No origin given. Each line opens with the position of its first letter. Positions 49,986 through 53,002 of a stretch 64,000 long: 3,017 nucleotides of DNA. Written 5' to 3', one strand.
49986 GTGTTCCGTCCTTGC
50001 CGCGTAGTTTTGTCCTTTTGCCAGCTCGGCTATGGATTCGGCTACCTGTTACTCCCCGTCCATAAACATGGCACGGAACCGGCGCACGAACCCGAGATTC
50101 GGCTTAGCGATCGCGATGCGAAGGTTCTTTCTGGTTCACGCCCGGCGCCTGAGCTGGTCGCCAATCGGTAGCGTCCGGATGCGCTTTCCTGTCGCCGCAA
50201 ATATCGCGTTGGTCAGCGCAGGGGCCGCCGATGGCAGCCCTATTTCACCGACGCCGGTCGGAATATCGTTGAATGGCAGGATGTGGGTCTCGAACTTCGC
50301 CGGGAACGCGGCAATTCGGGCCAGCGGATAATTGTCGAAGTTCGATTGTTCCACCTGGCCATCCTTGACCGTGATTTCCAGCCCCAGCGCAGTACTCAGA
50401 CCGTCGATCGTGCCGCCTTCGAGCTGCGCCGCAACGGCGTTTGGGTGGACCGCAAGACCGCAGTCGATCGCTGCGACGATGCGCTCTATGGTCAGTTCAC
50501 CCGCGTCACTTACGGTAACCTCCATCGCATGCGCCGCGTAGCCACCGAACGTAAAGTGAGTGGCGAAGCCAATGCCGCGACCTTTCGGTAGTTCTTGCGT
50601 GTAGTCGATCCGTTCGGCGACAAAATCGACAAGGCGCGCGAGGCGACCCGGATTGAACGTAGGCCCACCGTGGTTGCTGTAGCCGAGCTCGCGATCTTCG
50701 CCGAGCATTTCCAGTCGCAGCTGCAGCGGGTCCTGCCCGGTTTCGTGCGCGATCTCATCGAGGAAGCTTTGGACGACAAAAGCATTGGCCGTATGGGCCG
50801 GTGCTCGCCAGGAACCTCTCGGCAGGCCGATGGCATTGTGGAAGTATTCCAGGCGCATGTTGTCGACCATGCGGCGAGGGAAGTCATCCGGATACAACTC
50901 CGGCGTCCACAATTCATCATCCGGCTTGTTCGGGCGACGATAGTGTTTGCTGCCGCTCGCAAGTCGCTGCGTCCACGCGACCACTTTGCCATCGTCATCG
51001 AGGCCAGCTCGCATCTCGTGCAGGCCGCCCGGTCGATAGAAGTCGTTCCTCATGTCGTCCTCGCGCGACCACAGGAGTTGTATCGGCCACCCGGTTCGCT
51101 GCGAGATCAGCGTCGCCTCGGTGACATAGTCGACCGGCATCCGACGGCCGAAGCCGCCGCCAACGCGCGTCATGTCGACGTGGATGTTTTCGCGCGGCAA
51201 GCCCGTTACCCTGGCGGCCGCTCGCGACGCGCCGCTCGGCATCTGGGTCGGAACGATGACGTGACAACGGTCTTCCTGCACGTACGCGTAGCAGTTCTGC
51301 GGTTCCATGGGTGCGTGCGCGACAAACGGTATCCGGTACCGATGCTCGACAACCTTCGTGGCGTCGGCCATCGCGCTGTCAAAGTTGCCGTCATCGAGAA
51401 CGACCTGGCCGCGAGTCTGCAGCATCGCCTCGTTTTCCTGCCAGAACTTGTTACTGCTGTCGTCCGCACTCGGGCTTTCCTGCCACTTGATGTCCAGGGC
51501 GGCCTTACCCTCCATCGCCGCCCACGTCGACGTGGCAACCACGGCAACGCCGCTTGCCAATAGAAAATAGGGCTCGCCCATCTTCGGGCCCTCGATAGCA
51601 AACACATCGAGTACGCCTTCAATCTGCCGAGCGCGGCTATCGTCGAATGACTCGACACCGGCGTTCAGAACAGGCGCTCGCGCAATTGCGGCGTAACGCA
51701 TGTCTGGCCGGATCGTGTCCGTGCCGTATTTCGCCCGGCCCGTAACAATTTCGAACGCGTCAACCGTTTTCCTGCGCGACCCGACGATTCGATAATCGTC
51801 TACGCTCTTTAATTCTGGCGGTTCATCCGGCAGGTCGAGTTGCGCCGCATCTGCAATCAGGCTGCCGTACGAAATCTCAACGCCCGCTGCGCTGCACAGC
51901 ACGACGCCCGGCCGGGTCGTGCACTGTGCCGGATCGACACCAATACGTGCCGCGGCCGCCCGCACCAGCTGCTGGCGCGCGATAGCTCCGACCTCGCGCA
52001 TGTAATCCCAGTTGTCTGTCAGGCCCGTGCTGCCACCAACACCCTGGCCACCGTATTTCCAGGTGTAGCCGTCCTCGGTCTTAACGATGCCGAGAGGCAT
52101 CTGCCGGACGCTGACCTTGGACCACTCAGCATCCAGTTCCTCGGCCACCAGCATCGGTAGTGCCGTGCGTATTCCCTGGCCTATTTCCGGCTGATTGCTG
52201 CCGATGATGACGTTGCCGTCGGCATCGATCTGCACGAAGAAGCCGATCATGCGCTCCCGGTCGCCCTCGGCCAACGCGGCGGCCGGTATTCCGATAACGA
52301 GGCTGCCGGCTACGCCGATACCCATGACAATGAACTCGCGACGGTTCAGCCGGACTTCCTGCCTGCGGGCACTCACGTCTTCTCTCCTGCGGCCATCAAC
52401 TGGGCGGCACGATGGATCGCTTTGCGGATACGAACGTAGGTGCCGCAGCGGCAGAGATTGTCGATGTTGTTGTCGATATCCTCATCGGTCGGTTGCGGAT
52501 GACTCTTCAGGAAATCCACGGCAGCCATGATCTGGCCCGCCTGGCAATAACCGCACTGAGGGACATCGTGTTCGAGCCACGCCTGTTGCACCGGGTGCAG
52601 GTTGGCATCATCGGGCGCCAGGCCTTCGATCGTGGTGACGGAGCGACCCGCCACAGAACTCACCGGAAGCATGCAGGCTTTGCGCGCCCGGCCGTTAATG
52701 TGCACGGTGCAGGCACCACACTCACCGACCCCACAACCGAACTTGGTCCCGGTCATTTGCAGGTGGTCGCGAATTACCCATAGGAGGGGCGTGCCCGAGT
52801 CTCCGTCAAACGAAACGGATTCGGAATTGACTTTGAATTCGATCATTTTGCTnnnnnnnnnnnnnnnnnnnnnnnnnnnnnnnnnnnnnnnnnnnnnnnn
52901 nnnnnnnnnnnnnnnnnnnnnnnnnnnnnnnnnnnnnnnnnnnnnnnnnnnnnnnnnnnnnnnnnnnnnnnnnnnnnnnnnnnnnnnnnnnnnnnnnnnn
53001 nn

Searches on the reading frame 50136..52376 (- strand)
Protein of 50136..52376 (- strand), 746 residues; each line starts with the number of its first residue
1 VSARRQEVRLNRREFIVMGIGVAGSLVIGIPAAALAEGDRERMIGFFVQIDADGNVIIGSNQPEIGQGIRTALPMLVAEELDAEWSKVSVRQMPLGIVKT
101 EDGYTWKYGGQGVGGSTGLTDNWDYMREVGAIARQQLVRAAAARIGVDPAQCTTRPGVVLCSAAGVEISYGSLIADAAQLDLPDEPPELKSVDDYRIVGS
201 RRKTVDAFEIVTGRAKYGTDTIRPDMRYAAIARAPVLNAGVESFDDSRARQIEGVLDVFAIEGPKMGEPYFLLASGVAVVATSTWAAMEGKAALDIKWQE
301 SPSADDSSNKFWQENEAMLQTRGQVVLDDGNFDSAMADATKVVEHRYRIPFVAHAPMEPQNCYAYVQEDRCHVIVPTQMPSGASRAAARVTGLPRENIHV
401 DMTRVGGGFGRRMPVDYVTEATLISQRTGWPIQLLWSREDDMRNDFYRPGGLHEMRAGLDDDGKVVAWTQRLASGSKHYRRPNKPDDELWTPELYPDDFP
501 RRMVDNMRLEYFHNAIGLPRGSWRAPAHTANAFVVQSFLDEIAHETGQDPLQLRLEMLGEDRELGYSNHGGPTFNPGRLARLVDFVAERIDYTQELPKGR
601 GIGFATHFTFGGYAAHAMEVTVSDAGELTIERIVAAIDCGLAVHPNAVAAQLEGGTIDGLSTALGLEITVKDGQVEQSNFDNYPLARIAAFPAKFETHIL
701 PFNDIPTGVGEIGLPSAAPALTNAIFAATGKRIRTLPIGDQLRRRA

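Call 86: search_protein_families(library=pfam, proteins=[window:50136-52376:-], max_evalue=0.00001)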
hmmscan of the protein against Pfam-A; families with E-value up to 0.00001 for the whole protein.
window:50136-52376:- (746 aa): 2 families
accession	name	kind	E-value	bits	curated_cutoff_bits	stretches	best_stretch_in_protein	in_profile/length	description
PF02738.23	MoCoBD_1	-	3.2e-37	128.4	27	1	327-555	13-241/244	Molybdopterin cofactor-binding domain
PF20256.3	MoCoBD_2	-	2.9e-27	96.3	27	2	599-692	190-283/283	Molybdopterin cofactor-binding domain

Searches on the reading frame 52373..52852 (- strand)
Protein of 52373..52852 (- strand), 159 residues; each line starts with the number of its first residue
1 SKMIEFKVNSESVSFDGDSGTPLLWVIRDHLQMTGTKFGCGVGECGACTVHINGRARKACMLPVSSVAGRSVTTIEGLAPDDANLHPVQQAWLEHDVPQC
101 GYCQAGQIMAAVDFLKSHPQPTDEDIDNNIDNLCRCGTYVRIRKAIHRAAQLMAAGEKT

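Call 86: search_protein_families(library=pfam, proteins=[window:52373-52852:-], max_evalue=0.00001)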
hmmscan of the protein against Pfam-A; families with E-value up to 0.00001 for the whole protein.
window:52373-52852:- (159 aa): 3 families
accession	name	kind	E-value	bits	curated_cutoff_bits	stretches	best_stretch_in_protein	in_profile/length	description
PF01799.25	Fer2_2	-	8.2e-30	103.2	30.3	1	74-147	1-75/75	[2Fe-2S] binding domain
PF00111.32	Fer2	-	3.1e-07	30.7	21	1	7-53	2-48/77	2Fe-2S iron-sulfur cluster binding domain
PF13085.11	Fer2_3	-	5.5e-07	30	27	1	37-78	49-89/107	2Fe-2S iron-sulfur cluster binding domain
